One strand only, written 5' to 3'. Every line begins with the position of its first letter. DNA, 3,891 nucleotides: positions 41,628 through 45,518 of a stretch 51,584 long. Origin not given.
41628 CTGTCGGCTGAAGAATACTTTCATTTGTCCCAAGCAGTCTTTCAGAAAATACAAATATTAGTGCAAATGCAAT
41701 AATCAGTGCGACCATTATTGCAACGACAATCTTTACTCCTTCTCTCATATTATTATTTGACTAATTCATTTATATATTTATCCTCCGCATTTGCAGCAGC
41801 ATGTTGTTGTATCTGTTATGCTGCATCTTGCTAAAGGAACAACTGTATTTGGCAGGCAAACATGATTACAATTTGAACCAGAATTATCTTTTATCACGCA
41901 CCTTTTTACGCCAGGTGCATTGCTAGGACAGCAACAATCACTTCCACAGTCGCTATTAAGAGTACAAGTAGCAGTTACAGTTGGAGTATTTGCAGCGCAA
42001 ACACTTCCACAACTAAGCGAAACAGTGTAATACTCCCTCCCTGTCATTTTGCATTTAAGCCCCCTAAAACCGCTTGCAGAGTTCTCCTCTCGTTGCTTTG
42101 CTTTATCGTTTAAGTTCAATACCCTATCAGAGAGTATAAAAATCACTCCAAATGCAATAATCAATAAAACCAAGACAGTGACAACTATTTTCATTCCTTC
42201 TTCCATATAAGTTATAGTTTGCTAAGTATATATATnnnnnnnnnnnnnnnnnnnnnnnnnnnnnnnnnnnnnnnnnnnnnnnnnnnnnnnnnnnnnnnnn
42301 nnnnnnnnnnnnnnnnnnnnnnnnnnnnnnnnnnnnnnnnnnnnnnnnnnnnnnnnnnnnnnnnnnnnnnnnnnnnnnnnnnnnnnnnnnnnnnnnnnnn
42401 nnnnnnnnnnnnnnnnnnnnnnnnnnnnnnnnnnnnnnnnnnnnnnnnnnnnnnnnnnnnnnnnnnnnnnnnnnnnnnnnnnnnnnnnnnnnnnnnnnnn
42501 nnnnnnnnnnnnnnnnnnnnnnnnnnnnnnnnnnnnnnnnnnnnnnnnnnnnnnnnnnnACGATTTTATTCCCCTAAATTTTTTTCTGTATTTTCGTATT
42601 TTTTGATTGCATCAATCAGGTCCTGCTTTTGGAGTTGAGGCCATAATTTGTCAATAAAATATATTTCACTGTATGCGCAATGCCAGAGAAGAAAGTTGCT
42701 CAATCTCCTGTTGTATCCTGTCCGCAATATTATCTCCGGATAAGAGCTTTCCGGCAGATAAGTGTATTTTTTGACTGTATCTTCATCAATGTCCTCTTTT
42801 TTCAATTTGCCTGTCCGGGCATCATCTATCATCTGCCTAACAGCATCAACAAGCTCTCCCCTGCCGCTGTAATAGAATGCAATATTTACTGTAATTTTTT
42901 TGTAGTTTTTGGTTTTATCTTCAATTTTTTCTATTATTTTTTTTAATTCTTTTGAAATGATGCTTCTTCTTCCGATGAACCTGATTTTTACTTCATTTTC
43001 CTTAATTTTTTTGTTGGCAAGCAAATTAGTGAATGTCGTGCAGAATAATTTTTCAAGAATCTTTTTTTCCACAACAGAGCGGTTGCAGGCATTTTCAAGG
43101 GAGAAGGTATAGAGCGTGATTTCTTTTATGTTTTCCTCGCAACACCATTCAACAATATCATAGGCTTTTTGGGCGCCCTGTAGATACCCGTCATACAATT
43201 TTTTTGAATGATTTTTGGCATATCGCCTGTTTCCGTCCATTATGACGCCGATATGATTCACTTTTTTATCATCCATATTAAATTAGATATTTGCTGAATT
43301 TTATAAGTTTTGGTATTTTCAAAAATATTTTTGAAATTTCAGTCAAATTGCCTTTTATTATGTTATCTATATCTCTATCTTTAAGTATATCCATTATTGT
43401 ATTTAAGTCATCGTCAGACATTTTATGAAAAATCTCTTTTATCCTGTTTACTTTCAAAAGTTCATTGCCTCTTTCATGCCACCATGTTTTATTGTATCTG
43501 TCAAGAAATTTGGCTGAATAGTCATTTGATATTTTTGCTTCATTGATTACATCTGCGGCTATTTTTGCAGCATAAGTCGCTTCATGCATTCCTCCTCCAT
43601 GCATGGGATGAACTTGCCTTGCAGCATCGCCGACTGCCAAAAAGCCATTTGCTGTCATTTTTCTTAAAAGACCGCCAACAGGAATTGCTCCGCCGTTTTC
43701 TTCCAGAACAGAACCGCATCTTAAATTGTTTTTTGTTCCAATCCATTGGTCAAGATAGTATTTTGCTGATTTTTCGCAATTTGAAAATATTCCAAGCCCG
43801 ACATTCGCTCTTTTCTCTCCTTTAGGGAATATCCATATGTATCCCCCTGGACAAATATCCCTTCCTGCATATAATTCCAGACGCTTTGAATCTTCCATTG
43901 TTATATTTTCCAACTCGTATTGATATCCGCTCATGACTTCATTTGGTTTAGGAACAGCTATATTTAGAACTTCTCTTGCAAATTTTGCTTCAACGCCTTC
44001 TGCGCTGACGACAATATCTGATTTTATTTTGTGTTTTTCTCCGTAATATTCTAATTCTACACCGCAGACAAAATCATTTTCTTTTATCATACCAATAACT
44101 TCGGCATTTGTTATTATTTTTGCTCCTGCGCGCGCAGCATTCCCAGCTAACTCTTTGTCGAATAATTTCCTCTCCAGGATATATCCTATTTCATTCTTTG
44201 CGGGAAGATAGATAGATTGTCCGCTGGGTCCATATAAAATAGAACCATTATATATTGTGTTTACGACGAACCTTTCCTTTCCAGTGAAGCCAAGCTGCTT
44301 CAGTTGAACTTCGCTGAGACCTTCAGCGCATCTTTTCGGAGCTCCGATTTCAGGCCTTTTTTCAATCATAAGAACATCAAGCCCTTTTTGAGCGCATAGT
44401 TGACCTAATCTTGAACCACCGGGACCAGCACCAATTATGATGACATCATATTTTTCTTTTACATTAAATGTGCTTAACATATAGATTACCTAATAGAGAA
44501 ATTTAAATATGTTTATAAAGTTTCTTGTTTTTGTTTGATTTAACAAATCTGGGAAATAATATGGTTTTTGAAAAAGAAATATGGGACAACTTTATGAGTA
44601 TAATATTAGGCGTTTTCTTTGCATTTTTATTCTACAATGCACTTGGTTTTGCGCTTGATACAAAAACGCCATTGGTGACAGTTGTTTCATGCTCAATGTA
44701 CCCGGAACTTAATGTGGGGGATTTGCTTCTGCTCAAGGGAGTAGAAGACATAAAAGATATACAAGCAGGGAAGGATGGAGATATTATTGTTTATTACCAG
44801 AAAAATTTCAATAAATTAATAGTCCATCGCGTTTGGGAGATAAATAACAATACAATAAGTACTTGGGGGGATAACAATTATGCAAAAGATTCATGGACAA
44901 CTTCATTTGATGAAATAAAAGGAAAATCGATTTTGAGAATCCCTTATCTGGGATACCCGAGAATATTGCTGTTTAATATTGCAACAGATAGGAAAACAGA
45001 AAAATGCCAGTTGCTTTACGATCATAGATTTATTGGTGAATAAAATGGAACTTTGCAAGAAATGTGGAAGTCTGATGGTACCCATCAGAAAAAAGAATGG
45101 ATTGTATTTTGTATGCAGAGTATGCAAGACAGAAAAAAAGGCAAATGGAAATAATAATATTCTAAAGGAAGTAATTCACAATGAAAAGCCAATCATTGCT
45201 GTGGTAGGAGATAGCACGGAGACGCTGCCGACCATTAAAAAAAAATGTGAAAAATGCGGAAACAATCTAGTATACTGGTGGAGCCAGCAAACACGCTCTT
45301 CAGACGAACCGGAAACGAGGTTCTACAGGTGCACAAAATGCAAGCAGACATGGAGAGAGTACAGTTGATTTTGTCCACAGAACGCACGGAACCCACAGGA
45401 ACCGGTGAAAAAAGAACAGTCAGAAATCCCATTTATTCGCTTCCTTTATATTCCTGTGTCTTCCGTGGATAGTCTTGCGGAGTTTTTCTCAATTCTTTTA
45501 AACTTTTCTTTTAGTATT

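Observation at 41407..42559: Tandem trio of membrane-anchored Cys-rich proteins with a C-terminal CCCKC motif, packed behind isoprenoid-lipid genes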

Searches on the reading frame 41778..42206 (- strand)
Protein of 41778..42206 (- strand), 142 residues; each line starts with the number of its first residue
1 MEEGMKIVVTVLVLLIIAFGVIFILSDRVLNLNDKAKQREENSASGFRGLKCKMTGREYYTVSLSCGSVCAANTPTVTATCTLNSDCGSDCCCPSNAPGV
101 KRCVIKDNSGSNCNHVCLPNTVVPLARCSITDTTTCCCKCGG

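Call 4: search_protein_families(library=pfam, proteins=[window:41778-42206:-], max_evalue=1)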
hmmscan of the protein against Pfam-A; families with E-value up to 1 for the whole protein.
window:41778-42206:- (142 aa): 2 families
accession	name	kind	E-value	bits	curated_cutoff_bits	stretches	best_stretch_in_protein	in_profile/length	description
PF04277.18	OAD_gamma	-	0.14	13.3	27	1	4-42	10-48/76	Oxaloacetate decarboxylase, gamma chain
PF25184.1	YxzE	-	0.77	11.3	40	0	11-92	3-53/65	YxzE-like putative bacteriocin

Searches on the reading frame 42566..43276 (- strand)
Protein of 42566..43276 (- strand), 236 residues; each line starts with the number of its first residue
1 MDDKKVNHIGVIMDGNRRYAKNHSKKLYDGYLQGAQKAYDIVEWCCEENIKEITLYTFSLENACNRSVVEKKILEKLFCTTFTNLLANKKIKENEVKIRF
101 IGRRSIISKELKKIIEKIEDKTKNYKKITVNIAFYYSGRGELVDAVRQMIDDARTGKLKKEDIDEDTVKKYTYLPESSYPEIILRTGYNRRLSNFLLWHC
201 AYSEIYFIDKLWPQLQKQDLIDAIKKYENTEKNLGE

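Call 4: search_protein_families(library=pfam, proteins=[window:42566-43276:-], max_evalue=1)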
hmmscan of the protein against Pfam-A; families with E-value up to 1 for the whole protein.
window:42566-43276:- (236 aa): 1 family
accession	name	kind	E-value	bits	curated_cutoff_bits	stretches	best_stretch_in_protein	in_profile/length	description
PF01255.24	Prenyltransf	-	8.5e-65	218.8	27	1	12-235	1-219/219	Putative undecaprenyl diphosphate synthase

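Call 72: search_protein_families(library=ncbifam, proteins=[window:42566-43276:-], max_evalue=0.01)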
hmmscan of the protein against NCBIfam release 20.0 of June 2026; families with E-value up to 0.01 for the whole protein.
window:42566-43276:- (236 aa): 16 families
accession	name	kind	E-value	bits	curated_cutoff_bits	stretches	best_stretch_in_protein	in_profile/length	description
TIGR00055.1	uppS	equivalog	5.6e-66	222.2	109.55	1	7-234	3-227/228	polyprenyl diphosphate synthase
NF011405.0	PRK14830.1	equivalog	3.9e-57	193.7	304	1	6-235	23-249/251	undecaprenyl pyrophosphate synthase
NF011409.0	PRK14835.1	equivalog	6.2e-55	186.5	425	1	6-235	46-278/279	isoprenyl transferase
NF011403.0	PRK14828.1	equivalog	1.2e-53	182.2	348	1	3-235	26-257/258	isoprenyl transferase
NF011406.0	PRK14831.1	subfamily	1.6e-52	178.2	375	1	5-235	23-250/256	undecaprenyl pyrophosphate synthase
NF011414.0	PRK14841.1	equivalog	3.7e-51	174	401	1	7-235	5-228/233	isoprenyl transferase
NF011407.0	PRK14833.1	equivalog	6.9e-49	166.6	325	1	3-236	2-231/233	di-trans,poly-cis-decaprenylcistransferase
NF011408.0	PRK14834.1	equivalog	8.7e-49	166.2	348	1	5-235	17-244/252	isoprenyl transferase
NF011404.0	PRK14829.1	equivalog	1.8e-48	165.1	372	1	7-235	32-257/260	isoprenyl transferase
NF011413.0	PRK14840.1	equivalog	3.3e-47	161.2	410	1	6-232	19-246/250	isoprenyl transferase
NF011411.0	PRK14838.1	equivalog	4.6e-47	160.4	417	1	6-235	13-237/244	isoprenyl transferase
NF007596.1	PRK10240.1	equivalog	1.2e-46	159.1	418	1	4-235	14-242/251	(2E,6E)-farnesyl-diphosphate-specific ditrans,polycis-undecaprenyl-diphosphate synthase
NF011415.0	PRK14842.1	equivalog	7.1e-41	140.2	360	1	6-235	9-236/241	isoprenyl transferase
NF011402.0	PRK14827.1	equivalog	4.9e-39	134.4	535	1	3-235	65-294/296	decaprenyl diphosphate synthase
NF011412.0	PRK14839.1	equivalog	2.1e-38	132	334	1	4-235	8-227/240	di-trans,poly-cis-decaprenylcistransferase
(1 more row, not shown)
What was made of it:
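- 42566..43276 (-): UppS, a cis-polyprenyl diphosphate synthase. It is context only and is probably co-transcribed with paralog 1. calls 4, 72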

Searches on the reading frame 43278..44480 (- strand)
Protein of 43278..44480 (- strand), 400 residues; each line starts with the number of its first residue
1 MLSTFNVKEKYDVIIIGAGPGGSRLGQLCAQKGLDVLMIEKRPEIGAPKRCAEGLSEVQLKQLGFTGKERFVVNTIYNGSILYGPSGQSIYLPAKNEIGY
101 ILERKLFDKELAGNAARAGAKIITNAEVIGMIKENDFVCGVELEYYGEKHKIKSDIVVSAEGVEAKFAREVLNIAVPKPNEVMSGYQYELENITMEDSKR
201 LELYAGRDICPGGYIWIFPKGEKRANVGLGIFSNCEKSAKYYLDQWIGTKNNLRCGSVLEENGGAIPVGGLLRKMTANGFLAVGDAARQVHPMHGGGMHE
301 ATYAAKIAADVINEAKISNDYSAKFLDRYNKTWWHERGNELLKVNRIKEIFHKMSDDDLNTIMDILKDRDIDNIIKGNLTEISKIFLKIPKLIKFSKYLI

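Call 4: search_protein_families(library=pfam, proteins=[window:43278-44480:-], max_evalue=1)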
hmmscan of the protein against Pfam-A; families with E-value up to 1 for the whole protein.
window:43278-44480:- (400 aa): 18 families
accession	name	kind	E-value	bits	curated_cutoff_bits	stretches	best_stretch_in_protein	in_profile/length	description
PF22578.2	GGR_cat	-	7.4e-21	74.3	27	1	183-265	3-87/88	Geranylgeranyl reductase catalytic domain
PF01494.25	FAD_binding_3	-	8.2e-14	52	22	2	10-182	1-177/349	FAD binding domain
PF05834.18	Lycopene_cycl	-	6.9e-13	48.9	23.4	1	12-337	1-316/380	Lycopene cyclase protein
PF01266.30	DAO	-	7.1e-11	42.7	27.9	2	107-228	151-268/353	FAD dependent oxidoreductase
PF00890.30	FAD_binding_2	-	9.9e-07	28.7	20.4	1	12-58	1-47/414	FAD binding domain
PF04820.20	Trp_halogenase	-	3.6e-06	26.6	21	1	98-333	151-375/458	Tryptophan halogenase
PF13450.12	NAD_binding_8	-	5.8e-06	26.9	21.9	1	15-46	1-32/68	NAD(P)-binding Rossmann-like domain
PF07992.20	Pyr_redox_2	-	7.7e-06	26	26.1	1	11-163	1-109/291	Pyridine nucleotide-disulphide oxidoreductase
PF12831.13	FAD_oxidored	-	2.2e-05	24.4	27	1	12-160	1-143/416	FAD dependent oxidoreductase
PF01946.23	Thi4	-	0.00052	19.8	26.2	1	11-46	18-54/235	Thi4 family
PF08491.16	SE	-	0.0024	17.5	20.1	1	274-354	126-204/276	Squalene epoxidase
PF03486.20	HI0933_like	-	0.0035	17.3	50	1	12-46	2-36/244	HI0933-like protein Rossmann domain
PF00070.33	Pyr_redox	-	0.011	16.6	22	1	13-50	2-41/82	Pyridine nucleotide-disulphide oxidoreductase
PF02737.24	3HCDH_N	-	0.021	15.2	22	1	13-45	2-34/180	3-hydroxyacyl-CoA dehydrogenase, NAD binding domain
PF13738.12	Pyr_redox_3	-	0.023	14.4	30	1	14-46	1-33/305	Pyridine nucleotide-disulphide oxidoreductase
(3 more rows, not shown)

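Call 72: search_protein_families(library=ncbifam, proteins=[window:43278-44480:-], max_evalue=0.01)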
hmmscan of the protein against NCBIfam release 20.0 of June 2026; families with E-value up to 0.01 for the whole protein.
window:43278-44480:- (400 aa): 85 families (the best 25 are shown)
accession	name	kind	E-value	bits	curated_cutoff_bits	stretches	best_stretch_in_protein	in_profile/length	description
NF041160.1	DGGPL_Thplmales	equivalog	3.7e-77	259.9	780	1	9-394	2-390/396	digeranylgeranylglycerophospholipid reductase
TIGR02032.1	GG-red-SF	subfamily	7.2e-68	229.4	158.8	1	11-312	1-297/297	geranylgeranyl reductase family protein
NF041080.1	DGGGPL_reductase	equivalog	3.1e-59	201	580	1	10-379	1-381/447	digeranylgeranylglycerophospholipid reductase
NF041385.1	Dggglyphlred_Halo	equivalog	5.7e-36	123.9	700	1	8-385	2-388/405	digeranylgeranylglycerophospholipid reductase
TIGR02023.1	BchP-ChlP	subfamily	3.4e-31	108.6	343.3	1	11-374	1-357/388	geranylgeranyl diphosphate reductase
NF045655.1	MkRedMenJ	equivalog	5.5e-21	74.9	700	1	8-344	2-348/406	menaquinone reductase MenJ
NF049967.1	QhpG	equivalog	8.1e-19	67.8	240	1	13-314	1-288/423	flavin-dependent monooxygenase QhpG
TIGR02028.1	ChlP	equivalog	4.3e-16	58.7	505.3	1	13-372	3-365/398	geranylgeranyl reductase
NF007450.0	PRK10015.1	subfamily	3.2e-15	55.8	466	1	8-333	3-352/429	FAD-dependent oxidoreductase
TIGR01790.1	carotene-cycl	subfamily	1.4e-13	50.8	209.5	2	251-339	235-323/387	lycopene cyclase family protein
NF004835.0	PRK06185.1-4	equivalog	2.1e-13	49.9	601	2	114-166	121-174/411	FAD-dependent oxidoreductase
NF004834.1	PRK06185.1-3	subfamily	5.4e-12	45.2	500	2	119-166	124-171/420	FAD-dependent oxidoreductase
TIGR01988.1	Ubi-OHases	subfamily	9.9e-12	44.4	224.65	2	273-353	273-355/387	ubiquinone biosynthesis hydroxylase, UbiH/UbiF/VisC/COQ6 family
NF038171.1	maturase_LodB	equivalog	1.6e-11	43.9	400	1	12-181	1-176/361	lysine-epsilon-oxidase maturase LodB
NF005612.0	PRK07364.1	equivalog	1.2e-10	40.5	487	1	8-47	16-55/415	FAD-dependent hydroxylase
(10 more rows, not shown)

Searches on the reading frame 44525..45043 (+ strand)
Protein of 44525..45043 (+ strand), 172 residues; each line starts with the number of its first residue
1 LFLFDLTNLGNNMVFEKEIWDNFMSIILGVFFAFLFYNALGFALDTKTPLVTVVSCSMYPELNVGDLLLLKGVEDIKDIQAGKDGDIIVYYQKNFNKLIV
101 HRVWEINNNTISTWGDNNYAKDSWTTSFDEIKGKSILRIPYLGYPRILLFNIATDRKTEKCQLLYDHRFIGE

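Call 38: search_protein_families(library=pfam, proteins=[window:44525-45043:+], max_evalue=0.001)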
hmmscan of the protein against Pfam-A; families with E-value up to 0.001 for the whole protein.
window:44525-45043:+ (172 aa): 0 families

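Call 53: search_protein_families(library=pfam, proteins=[window:44525-45043:+], max_evalue=0.1)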
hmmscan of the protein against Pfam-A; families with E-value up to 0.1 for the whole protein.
window:44525-45043:+ (172 aa): 2 families
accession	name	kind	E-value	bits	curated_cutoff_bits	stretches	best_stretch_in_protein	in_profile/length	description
PF00717.28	Peptidase_S24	-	0.0015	18.6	23.3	1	45-118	32-96/116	Peptidase S24-like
PF10502.14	Peptidase_S26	-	0.024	15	22.9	1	42-104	17-78/168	Signal peptidase, peptidase S26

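Call 72: search_protein_families(library=ncbifam, proteins=[window:44525-45043:+], max_evalue=0.01)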
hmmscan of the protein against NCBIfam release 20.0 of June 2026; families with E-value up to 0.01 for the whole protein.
window:44525-45043:+ (172 aa): 4 families
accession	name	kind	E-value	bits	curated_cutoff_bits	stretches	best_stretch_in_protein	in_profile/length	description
TIGR02228.1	sigpep_I_arch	equivalog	3.8e-31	108.1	51.85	1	21-147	4-131/158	signal peptidase I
NF046067.1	SigPepSipWBacil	equivalog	4.7e-14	52.4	190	1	50-144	40-135/189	signal peptidase I SipW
TIGR02227.1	sigpep_I_bact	equivalog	5.4e-07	29.6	47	1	26-122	4-93/162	signal peptidase I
TIGR02754.1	sod_Ni_protease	equivalog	0.00015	22.2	63.25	1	53-121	3-70/90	nickel-type superoxide dismutase maturation protease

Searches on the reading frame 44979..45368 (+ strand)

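Call 38: search_protein_families(library=pfam, proteins=[window:44979-45368:+], max_evalue=0.001)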
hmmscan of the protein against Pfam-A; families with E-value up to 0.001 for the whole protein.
window:44979-45368:+ (129 aa): 3 families
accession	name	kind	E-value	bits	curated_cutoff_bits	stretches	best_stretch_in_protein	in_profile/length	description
PF01096.23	Zn_ribbon_TFIIS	-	1.1e-17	63.9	21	1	88-126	1-39/39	Transcription factor S-II (TFIIS)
PF02150.21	Zn_ribbon_RPB9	-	3e-06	27.4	25.2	1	23-54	1-32/36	RNA polymerases M/15 Kd subunit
PF13408.12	Zn_ribbon_recom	-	2.1e-05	25.2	25.3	0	26-67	8-50/58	Recombinase zinc beta ribbon domain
